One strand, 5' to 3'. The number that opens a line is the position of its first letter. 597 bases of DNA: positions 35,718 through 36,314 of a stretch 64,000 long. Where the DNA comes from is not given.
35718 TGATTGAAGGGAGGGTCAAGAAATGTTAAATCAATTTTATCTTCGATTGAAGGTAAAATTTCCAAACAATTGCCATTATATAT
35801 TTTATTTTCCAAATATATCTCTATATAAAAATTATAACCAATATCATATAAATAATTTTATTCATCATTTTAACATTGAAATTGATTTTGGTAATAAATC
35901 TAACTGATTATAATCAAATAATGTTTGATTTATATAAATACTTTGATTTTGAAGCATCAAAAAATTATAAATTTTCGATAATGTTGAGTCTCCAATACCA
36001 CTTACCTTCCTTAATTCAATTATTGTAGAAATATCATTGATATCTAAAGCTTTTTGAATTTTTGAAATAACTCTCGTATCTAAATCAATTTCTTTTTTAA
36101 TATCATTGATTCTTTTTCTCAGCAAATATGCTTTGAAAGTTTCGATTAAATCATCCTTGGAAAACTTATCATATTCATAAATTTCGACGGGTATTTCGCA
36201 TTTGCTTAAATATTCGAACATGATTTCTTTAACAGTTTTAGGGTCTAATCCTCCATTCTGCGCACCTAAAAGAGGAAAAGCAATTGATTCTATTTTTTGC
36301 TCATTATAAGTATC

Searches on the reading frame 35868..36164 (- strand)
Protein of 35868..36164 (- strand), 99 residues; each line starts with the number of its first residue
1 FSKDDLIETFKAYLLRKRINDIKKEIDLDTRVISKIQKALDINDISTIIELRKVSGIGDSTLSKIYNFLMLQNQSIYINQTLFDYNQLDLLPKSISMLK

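Call 46: search_protein_representatives(protein=window:35868-36164:-)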
Query: 99 residues. Proteins with E-value up to 0.001 (for the whole library): 15; up to 1e-10: 0; up to 1e-30: 0. The best 15 are listed.
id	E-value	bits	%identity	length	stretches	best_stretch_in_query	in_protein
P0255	1.3e-10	57.6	29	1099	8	31-61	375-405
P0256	5.8e-08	49.2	42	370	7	39-68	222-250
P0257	4.1e-06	43.3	39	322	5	28-68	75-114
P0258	4.3e-06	43.2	41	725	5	44-71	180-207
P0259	6.5e-06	42.7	32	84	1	2-78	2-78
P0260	2.2e-05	40.9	44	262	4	44-77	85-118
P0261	5.3e-05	39.7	33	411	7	28-69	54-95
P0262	6.5e-05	39.4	38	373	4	48-72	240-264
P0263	3.3e-04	37.2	39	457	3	46-81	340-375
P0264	3.8e-04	37.0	35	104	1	2-79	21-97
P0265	5.2e-04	36.6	36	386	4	38-69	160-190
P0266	5.7e-04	36.4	39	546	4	45-71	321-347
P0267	7.4e-04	36.1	36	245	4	37-87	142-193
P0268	7.6e-04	36.0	37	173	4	39-68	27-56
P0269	8.8e-04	35.8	35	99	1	2-75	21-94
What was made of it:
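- Tried and rejected: This was not informative (call 46).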

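Call 77: search_solved_structures(query=A7, max_evalue=1, show_alignments=3)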
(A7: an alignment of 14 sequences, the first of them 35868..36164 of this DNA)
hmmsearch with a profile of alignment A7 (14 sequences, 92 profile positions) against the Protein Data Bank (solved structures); distinct sequences matched with E-value up to 1: 35.
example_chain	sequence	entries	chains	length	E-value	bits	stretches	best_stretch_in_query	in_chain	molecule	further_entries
2zj2_A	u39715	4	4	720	7.4e-06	29.1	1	49-75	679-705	Putative ski2-type helicase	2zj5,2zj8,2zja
2duy_A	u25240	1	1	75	0.0001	25.5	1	13-65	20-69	Competence protein ComEA-related protein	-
8dss_A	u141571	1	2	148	0.00024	24.3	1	10-65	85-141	ComE operon protein 1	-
5hm5_A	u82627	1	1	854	0.0013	21.9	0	19-60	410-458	Topoisomerase V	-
8df7_A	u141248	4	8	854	0.0016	21.6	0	19-60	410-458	Topoisomerase V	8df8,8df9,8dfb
8dfk_A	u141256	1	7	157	0.0084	19.3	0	42-68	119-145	ComE operon protein 1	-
7x5a_A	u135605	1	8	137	0.014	18.6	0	48-66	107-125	Holliday junction ATP-dependent DNA helicase RuvA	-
4gfj_A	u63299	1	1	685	0.015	18.5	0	21-62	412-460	Topoisomerase V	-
2mez_A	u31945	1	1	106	0.03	17.5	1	15-57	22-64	Multiprotein Bridging Factor (MBP-like)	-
7x7q_A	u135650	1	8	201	0.032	17.5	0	48-67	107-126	Holliday junction ATP-dependent DNA helicase RuvA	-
6jgy_A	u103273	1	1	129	0.045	17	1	14-66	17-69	Pre-glycoprotein polyprotein GP complex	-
1doq_A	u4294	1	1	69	0.049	16.9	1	47-69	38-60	RNA POLYMERASE ALPHA SUBUNIT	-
5omi_A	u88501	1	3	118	0.056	16.7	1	14-64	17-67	Pre-glycoprotein polyprotein GP complex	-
9mhe_a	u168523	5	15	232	0.22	14.8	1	14-64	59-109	Glycoprotein G2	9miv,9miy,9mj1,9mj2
7puy_a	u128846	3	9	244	0.24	14.6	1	14-64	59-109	Glycoprotein G2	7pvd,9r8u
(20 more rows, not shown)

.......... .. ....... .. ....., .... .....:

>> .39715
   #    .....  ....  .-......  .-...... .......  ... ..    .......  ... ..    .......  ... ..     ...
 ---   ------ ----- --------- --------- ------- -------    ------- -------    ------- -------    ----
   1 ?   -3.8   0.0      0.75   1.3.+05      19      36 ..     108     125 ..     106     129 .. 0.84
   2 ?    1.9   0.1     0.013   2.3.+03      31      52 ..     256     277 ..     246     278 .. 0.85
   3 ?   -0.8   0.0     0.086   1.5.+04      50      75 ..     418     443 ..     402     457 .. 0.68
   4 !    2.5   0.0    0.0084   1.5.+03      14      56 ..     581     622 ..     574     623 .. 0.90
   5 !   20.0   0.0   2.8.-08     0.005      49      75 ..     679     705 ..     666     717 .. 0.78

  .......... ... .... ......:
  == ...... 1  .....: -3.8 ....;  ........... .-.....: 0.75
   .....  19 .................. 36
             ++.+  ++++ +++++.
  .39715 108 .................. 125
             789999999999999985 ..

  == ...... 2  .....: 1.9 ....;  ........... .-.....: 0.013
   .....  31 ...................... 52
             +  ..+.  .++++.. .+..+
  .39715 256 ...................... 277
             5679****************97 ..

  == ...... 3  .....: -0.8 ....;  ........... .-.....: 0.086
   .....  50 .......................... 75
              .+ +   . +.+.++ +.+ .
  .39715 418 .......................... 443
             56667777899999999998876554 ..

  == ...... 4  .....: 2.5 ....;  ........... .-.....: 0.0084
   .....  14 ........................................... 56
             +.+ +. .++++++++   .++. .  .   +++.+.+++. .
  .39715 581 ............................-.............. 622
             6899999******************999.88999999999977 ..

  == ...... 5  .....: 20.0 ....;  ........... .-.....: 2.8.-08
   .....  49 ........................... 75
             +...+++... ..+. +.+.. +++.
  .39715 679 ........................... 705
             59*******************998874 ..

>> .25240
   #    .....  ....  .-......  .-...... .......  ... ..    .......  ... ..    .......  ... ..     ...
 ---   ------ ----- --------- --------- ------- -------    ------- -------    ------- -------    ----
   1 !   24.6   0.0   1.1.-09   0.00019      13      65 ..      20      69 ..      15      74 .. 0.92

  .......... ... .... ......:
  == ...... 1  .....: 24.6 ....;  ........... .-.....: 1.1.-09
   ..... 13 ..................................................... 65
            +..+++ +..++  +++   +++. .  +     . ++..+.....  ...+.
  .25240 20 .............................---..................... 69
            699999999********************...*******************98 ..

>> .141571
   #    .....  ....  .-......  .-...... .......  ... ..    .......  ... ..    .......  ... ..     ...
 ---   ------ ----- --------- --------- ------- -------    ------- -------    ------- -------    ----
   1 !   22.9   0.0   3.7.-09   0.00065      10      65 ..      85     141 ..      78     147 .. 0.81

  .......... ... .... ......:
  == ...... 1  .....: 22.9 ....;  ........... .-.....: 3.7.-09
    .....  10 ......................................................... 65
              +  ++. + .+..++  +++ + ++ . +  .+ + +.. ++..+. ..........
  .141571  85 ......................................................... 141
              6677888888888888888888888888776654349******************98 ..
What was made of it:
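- Checked: The HhH-like tail of the macro protein is supported at profile level, with ComEA and Hel308 HhH domains at E 1e-4 to 7e-6 (call 77).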
